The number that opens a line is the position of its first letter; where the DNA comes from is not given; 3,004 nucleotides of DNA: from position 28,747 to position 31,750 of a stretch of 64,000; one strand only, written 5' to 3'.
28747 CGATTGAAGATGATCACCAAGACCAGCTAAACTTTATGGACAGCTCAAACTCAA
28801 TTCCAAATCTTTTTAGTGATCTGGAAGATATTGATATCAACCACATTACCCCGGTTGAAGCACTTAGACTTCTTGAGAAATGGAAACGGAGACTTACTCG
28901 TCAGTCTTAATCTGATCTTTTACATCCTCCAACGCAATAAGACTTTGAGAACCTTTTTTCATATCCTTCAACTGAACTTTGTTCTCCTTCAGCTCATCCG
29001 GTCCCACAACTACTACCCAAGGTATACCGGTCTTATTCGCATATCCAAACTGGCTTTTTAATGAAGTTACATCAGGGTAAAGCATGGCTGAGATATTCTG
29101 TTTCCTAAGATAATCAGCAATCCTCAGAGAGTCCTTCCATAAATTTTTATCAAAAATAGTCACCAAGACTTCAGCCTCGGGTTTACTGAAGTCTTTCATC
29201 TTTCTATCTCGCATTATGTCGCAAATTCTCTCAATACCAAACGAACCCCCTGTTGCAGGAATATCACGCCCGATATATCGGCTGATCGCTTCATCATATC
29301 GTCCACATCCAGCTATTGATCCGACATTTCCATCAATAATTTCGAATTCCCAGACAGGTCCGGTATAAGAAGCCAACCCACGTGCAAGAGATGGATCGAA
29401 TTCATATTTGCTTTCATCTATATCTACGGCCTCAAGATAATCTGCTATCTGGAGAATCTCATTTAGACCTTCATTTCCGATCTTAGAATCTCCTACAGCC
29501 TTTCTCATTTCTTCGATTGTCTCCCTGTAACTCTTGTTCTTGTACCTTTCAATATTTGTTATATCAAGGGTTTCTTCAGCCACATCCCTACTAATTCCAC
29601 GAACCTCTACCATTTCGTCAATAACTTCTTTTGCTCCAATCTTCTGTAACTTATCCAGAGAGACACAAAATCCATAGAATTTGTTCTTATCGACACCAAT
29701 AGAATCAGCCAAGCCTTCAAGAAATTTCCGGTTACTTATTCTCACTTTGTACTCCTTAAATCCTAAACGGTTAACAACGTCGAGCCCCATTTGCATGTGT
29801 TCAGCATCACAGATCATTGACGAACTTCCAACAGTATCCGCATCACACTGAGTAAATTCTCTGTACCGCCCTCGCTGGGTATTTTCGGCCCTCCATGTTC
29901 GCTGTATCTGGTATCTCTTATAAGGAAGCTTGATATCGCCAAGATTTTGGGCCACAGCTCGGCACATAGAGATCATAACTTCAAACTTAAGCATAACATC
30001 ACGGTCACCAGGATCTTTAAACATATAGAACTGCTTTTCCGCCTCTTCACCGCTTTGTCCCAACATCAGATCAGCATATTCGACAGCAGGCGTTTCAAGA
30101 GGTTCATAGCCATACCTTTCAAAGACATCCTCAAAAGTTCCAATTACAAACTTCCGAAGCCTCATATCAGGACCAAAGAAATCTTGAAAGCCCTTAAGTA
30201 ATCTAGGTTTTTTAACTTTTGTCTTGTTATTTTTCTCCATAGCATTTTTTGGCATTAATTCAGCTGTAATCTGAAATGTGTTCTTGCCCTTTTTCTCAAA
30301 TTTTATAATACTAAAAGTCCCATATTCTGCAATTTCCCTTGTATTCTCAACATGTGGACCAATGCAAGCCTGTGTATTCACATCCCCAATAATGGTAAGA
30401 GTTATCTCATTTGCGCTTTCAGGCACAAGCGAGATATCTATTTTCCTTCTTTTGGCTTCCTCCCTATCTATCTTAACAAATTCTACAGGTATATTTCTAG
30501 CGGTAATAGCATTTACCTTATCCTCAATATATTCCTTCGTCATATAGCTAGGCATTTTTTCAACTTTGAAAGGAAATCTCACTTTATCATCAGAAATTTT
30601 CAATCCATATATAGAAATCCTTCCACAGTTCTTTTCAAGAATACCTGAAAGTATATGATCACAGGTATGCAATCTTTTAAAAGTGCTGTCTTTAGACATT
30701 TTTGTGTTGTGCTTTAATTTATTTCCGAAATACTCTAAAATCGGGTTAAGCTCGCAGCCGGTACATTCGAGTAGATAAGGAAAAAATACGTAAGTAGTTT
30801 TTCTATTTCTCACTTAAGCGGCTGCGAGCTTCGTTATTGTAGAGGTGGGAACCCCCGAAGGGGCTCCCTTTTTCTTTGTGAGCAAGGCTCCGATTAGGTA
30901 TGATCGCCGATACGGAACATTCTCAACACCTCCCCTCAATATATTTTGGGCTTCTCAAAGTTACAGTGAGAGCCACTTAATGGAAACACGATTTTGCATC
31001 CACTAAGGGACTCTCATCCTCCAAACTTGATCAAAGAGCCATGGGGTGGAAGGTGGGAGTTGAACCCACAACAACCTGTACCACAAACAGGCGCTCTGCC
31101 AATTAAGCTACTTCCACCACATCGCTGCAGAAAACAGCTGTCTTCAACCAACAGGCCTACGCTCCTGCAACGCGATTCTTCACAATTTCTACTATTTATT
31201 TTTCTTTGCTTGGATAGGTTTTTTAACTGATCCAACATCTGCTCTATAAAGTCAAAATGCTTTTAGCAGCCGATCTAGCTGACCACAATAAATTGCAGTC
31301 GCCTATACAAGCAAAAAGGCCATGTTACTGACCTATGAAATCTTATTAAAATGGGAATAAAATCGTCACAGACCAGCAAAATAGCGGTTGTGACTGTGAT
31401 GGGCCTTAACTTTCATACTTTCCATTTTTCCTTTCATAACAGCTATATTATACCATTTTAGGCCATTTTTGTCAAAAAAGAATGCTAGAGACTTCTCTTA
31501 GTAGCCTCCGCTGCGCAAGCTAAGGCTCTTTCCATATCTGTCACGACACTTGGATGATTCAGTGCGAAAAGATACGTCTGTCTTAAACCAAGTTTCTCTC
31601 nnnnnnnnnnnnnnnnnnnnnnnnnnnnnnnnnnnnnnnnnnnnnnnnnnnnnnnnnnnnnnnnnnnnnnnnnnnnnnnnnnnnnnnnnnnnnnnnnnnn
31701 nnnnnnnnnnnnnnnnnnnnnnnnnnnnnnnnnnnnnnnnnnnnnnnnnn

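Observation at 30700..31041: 342-nt structured region between tRNA-His and hisS, with strand-specific G-U support for minus-strand RNA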

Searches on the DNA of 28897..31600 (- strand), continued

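Call 56: search_rna_families(source=L001, start=2400, end=3010, threshold=evalue, max_evalue=5)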
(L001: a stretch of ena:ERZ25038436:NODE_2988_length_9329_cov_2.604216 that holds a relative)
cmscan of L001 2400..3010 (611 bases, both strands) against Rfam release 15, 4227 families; matches with E-value up to 5: 2.
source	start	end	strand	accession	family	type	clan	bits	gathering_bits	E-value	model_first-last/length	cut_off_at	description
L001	2857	2927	+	RF00005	tRNA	Gene; tRNA;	CL00001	67.4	29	1.6e-14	1-71/71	no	tRNA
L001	2903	2919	-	RF04351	Plastid-psbl-rps4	Cis-reg;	-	16.9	68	1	9-25/53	no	Plastid-psbl-rps4 3UTR RNA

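Call 81: search_with_rna_model(model_id=R1, sources=[L096, L097, L098, L099, L094], filters=off, max_evalue=10, show_alignments=3)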
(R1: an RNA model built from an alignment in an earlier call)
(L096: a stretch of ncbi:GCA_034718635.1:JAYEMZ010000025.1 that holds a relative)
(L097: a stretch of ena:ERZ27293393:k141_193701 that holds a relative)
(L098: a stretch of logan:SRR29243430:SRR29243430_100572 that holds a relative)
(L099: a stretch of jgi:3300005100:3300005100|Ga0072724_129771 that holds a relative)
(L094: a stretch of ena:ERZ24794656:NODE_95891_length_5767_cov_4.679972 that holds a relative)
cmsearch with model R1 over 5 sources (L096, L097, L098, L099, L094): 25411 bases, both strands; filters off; matches with E-value up to 10: 21.
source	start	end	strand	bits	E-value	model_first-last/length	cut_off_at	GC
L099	3161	3242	+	12.1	0.065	1-104/104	no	0.44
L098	2777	2860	+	11.9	0.076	1-104/104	no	0.52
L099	3832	3913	+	9.1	0.57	1-104/104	no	0.44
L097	4403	4493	-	8.7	0.76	1-104/104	no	0.42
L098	5220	5290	-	8.7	0.8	1-104/104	no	0.44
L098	3719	3740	+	8.2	1.2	28-49/104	no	0.32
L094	3852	3963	-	7.8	1.5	1-104/104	no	0.54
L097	2997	3084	+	7.5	1.9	1-104/104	no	0.49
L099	1041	1124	+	7.3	2.1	1-104/104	no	0.38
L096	1287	1369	-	6.8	3.1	1-104/104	no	0.52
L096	1450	1532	-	6.5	3.9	1-104/104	no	0.52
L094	4065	4155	-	6.5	4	1-104/104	no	0.52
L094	1255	1341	+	6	5.6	1-104/104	no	0.51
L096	4156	4206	+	5.8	6.6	1-104/104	no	0.29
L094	1471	1530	+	5.7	7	1-104/104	no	0.63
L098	1808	1857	-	5.7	7.1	1-104/104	no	0.56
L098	1713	1734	+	5.7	7.2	73-94/104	no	0.73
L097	3555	3626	+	5.6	7.7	1-104/104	no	0.43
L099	648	681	+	5.4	9.1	1-104/104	no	0.32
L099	3718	3780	+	5.3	9.2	1-104/104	no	0.46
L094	1728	1815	+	5.3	9.5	1-104/104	no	0.62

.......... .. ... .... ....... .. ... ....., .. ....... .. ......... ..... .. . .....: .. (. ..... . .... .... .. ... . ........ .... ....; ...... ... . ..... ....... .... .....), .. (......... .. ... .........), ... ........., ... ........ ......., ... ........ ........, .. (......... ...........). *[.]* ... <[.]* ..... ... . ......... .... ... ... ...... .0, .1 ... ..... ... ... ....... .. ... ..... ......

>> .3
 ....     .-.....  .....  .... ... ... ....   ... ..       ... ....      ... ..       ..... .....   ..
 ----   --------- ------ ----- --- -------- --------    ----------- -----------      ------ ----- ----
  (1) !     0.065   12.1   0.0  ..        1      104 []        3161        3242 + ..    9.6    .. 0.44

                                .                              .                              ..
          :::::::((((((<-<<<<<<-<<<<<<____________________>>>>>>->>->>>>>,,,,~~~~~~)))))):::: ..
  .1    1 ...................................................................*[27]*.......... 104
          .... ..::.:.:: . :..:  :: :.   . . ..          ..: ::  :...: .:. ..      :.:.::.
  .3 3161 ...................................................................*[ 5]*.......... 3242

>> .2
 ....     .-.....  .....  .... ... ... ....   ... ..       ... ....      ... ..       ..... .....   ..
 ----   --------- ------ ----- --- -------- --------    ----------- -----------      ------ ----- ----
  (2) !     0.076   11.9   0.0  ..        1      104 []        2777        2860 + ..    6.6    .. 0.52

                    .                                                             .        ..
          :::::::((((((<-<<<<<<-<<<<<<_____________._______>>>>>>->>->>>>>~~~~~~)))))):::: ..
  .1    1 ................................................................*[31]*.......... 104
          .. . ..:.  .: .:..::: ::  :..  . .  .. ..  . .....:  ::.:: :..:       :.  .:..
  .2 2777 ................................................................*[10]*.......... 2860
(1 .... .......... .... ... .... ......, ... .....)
